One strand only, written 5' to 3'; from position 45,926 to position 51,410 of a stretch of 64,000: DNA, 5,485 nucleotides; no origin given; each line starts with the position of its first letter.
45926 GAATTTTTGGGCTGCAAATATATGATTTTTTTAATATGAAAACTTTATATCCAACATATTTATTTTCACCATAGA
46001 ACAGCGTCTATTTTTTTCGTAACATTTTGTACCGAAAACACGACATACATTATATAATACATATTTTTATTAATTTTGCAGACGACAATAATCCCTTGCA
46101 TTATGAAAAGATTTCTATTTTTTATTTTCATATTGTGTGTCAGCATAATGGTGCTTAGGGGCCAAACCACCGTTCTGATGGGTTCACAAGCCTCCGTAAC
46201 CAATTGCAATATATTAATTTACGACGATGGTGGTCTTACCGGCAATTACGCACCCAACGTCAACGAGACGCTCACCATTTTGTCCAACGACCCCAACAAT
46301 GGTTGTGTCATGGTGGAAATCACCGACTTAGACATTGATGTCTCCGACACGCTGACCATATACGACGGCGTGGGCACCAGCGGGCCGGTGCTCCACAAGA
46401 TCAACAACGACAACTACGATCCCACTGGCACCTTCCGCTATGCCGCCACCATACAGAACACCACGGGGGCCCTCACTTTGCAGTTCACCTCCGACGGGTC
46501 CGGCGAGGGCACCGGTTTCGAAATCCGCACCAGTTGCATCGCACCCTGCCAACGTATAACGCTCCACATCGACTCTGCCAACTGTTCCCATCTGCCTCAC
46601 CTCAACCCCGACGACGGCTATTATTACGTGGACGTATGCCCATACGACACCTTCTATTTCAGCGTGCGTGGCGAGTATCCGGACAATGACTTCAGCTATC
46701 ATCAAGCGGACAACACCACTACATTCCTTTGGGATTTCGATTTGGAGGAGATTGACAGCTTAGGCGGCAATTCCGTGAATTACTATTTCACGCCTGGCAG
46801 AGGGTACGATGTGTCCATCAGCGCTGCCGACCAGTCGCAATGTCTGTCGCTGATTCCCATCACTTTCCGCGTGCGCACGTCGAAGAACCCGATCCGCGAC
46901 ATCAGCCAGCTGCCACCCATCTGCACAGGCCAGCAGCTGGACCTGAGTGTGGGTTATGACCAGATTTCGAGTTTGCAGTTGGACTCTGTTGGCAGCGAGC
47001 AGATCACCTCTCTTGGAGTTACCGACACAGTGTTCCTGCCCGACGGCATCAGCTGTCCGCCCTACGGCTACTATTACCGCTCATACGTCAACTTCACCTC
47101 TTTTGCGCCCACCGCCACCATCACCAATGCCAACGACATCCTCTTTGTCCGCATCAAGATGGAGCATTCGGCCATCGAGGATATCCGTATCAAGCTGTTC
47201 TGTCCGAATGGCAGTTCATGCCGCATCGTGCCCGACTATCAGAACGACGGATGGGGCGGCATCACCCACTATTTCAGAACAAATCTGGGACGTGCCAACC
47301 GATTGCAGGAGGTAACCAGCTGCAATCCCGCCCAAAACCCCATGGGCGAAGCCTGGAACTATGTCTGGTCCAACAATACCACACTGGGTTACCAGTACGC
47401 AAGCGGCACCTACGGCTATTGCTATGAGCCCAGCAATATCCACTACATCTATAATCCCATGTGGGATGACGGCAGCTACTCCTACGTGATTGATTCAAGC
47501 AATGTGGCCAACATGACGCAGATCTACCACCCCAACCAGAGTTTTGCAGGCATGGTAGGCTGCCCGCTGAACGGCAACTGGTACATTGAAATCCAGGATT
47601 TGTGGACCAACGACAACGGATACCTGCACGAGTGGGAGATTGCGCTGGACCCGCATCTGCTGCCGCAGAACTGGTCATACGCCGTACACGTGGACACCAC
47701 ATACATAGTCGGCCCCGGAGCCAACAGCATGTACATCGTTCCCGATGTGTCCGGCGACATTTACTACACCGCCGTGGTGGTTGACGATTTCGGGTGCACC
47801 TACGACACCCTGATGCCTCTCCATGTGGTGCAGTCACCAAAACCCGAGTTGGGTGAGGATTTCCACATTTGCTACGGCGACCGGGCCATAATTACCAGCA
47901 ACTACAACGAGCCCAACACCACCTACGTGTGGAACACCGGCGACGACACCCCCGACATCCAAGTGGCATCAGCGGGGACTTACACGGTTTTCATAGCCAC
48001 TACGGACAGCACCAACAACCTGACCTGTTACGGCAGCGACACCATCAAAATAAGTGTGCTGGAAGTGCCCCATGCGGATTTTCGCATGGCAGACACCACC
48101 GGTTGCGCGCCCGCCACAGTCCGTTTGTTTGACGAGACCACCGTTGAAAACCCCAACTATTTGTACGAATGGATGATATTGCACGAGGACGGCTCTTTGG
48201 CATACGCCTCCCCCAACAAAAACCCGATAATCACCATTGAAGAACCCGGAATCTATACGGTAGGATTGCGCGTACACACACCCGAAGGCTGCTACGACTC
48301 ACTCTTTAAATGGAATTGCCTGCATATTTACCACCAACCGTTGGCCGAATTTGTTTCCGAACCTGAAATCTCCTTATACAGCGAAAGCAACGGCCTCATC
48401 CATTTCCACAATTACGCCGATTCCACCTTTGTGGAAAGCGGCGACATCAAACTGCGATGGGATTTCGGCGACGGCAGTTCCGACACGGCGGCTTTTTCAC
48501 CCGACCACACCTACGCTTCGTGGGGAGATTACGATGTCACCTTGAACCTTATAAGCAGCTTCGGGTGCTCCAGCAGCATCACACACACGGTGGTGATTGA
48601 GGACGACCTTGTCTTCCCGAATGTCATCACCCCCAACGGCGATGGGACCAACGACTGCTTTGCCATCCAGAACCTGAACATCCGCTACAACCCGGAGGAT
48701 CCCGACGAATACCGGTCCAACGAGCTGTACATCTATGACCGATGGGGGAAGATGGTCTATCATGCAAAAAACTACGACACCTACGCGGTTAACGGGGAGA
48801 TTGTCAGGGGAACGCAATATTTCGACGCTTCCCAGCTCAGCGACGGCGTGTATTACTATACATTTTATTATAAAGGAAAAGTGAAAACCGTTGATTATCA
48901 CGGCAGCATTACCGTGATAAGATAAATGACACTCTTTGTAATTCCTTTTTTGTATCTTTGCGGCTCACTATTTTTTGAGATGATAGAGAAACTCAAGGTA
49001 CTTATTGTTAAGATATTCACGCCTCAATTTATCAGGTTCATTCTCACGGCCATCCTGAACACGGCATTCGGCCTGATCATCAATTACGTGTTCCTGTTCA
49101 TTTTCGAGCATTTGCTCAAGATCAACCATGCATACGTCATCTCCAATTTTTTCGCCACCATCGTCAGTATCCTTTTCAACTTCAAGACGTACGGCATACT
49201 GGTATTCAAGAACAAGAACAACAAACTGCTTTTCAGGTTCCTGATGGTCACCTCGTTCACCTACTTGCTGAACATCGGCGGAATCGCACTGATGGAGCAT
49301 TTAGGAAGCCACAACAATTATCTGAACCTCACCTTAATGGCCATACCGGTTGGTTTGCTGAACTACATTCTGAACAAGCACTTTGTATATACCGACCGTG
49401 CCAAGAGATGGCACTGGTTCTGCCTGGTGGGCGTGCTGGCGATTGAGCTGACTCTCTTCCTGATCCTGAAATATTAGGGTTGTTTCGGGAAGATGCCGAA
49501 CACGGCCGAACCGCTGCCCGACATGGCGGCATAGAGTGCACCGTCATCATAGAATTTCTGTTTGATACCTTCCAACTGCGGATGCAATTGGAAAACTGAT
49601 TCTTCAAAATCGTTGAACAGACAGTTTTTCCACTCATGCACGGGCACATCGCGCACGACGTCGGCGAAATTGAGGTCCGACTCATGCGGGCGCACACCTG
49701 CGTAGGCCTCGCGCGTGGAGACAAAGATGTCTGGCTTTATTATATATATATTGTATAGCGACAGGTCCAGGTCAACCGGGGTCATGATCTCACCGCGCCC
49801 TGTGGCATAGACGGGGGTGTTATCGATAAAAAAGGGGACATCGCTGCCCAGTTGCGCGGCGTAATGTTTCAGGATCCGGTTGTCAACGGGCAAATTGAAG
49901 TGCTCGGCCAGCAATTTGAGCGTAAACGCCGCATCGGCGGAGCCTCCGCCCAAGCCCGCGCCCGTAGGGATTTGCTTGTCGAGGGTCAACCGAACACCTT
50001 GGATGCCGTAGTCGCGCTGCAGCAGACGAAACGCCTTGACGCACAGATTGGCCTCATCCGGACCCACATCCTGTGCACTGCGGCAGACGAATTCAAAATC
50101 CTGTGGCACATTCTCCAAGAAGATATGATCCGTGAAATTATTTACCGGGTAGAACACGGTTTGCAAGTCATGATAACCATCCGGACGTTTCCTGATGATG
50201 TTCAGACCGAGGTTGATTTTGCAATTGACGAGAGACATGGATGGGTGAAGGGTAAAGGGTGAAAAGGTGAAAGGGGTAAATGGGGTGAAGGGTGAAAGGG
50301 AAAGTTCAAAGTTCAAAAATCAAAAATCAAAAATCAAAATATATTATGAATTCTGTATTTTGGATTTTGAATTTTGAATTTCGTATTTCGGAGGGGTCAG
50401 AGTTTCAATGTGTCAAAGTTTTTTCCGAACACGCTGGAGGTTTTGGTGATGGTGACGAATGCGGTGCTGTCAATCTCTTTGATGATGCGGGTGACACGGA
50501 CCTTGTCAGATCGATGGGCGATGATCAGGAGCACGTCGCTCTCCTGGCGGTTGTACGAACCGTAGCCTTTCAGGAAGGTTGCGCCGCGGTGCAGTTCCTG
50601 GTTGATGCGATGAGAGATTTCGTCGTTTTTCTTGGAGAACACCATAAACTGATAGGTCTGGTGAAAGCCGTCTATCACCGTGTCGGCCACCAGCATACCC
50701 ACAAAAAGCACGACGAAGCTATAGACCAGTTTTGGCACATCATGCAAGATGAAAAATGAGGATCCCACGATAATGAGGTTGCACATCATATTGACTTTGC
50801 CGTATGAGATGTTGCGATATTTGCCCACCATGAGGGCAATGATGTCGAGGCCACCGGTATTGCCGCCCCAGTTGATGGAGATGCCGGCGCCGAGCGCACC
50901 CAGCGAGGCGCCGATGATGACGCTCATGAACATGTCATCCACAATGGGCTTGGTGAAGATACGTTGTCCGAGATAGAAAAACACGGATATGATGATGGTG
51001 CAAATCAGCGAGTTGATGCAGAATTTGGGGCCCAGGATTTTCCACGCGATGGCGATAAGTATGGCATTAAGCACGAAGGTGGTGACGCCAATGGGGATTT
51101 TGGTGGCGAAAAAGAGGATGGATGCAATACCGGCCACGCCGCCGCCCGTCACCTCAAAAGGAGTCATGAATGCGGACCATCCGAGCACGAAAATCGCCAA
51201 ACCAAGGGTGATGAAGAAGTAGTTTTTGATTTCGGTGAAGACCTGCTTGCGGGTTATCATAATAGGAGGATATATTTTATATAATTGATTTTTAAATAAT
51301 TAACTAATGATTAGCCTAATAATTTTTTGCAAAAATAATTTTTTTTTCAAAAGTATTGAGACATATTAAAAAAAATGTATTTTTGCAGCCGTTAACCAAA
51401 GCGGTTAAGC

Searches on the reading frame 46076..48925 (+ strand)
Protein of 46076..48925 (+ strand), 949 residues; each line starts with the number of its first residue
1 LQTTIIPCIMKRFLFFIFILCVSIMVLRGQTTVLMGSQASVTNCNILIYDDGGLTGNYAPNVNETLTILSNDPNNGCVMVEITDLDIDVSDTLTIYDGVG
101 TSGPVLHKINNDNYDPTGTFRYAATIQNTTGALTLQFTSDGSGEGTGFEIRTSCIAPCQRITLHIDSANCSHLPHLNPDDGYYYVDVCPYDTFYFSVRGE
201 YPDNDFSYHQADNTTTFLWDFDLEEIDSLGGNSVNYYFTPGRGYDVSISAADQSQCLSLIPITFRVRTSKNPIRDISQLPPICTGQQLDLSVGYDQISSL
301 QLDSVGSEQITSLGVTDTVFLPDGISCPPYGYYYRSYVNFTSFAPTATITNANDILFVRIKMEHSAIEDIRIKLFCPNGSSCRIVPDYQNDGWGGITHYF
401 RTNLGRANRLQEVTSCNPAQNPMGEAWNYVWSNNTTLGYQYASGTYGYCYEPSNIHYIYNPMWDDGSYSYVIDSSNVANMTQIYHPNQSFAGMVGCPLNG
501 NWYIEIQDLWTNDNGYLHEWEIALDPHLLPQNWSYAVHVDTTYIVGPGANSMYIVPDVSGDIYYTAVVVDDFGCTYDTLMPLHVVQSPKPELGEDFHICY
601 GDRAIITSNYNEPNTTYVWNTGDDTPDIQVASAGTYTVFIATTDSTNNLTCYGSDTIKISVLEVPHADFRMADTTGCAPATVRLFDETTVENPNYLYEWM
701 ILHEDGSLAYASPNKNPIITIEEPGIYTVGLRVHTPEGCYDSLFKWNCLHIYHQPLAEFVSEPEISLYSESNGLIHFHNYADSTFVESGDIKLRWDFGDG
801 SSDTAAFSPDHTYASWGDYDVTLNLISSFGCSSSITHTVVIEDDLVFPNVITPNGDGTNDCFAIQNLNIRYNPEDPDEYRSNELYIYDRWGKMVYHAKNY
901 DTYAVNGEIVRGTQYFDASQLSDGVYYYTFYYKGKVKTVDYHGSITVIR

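Call 39: search_protein_families(library=pfam, proteins=[window:46076-48925:+], max_evalue=0.001)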
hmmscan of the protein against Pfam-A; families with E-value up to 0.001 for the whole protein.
window:46076-48925:+ (949 aa): 4 families
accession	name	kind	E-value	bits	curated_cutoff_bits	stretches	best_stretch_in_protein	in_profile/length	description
PF13585.12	CHU_C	-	3.7e-18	65.9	27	1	847-946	3-85/86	CHU_C Type IX secretion signal domain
PF18911.6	PKD_4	-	2.9e-16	59.7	27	1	791-840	35-82/85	PKD domain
PF00801.26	PKD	-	9.8e-13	48.4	23.5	1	771-840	13-80/80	PKD domain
PF01483.27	P_proprotein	-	5.3e-09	36.5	21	0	485-523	47-85/86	Proprotein convertase P-domain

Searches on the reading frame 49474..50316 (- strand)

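Call 54: search_protein_families(library=pfam, proteins=[window:49474-50316:-], max_evalue=10)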
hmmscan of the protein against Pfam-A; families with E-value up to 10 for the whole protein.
window:49474-50316:- (280 aa): 2 families
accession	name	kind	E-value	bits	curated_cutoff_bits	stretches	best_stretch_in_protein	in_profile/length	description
PF00288.32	GHMP_kinases_N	-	1e-16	61.3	22.3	1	90-164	1-84/87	GHMP kinases N terminal domain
PF08544.19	GHMP_kinases_C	-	2.3e-08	34.8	21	1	232-278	16-68/85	GHMP kinases C terminal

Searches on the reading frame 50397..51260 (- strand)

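Call 54: search_protein_families(library=pfam, proteins=[window:50397-51260:-], max_evalue=10)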
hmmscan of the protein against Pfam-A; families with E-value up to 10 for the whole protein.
window:50397-51260:- (287 aa): 3 families
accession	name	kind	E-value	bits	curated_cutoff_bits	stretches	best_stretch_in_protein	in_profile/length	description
PF02588.21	YitT_membrane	-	1.8e-50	171.6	24.3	1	13-219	1-204/205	Uncharacterised 5xTM membrane BCR, YitT family COG1284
PF10035.14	DUF2179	-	1.1e-16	60.9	22.8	1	225-279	1-55/55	Uncharacterized protein conserved in bacteria (DUF2179)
PF05552.17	MS_channel_1st_1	-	0.039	14.3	22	1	171-195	10-34/50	Mechanosensitive ion channel, conserved TM helix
